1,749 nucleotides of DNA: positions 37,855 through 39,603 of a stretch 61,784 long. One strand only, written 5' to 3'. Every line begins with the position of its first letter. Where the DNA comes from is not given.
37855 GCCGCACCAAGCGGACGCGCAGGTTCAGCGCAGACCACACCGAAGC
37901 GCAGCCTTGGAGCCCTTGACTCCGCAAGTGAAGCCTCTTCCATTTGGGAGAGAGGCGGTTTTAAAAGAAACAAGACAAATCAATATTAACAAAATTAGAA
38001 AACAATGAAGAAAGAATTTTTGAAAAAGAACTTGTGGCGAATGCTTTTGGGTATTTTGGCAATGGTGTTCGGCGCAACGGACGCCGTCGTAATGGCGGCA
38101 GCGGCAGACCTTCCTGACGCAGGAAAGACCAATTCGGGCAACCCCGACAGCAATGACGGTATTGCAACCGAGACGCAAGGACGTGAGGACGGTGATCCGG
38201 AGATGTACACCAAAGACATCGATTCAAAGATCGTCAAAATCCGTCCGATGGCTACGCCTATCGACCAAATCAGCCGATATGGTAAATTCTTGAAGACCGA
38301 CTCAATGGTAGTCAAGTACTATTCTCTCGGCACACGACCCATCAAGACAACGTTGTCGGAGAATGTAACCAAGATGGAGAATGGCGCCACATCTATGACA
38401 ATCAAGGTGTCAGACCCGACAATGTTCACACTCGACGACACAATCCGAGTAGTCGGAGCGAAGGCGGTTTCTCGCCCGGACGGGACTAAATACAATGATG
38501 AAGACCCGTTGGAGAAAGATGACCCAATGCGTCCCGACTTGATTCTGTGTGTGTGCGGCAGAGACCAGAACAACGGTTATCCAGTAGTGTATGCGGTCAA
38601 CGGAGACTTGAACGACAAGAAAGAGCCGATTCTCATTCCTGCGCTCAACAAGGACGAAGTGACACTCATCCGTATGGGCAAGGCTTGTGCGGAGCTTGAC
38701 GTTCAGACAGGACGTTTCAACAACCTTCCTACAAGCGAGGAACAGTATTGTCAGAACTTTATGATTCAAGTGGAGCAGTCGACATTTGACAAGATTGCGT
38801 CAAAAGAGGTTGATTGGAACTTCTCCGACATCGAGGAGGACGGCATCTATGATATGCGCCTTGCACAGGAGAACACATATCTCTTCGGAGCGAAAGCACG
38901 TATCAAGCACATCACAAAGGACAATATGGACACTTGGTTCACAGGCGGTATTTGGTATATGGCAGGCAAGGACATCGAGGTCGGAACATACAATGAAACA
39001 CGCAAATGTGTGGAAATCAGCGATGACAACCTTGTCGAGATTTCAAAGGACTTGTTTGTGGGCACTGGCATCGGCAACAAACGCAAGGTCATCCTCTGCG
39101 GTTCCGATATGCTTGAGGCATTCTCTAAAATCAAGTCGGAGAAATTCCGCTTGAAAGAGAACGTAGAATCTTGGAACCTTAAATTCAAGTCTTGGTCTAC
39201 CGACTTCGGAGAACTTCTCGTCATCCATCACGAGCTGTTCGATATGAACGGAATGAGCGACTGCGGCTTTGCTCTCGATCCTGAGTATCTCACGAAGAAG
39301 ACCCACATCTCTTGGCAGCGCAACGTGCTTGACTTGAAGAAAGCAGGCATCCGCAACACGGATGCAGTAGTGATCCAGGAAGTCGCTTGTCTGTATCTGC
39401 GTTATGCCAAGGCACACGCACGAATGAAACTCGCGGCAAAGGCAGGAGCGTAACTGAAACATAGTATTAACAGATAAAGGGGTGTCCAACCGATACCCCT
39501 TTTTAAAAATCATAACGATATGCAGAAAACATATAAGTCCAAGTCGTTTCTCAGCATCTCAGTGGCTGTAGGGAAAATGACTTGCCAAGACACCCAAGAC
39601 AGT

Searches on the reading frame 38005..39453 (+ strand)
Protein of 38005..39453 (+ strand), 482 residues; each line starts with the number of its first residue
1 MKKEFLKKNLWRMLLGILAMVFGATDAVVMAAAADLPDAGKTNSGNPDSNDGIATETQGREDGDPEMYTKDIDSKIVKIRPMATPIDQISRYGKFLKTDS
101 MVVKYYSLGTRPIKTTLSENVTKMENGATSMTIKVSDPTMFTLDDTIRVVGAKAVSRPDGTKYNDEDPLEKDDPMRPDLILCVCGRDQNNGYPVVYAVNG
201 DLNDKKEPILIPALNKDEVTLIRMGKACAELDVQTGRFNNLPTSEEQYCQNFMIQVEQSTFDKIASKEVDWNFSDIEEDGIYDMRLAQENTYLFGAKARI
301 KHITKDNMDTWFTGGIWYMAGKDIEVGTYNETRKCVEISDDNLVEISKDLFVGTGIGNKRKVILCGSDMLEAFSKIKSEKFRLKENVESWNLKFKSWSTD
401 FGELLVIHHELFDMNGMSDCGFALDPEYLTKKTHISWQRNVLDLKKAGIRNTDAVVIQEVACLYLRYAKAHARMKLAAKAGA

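Call 85: search_protein_families(library=phrogs, proteins=[window:38005-39453:+], max_evalue=0.00001)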
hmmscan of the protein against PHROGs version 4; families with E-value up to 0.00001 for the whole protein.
window:38005-39453:+ (482 aa): 2 families
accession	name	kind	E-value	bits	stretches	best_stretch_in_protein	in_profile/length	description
phrog_26635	-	unknown function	3.1e-241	802.1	1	8-478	9-474/482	-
phrog_1328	-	head and packaging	3e-07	31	1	331-440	168-273/583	major head protein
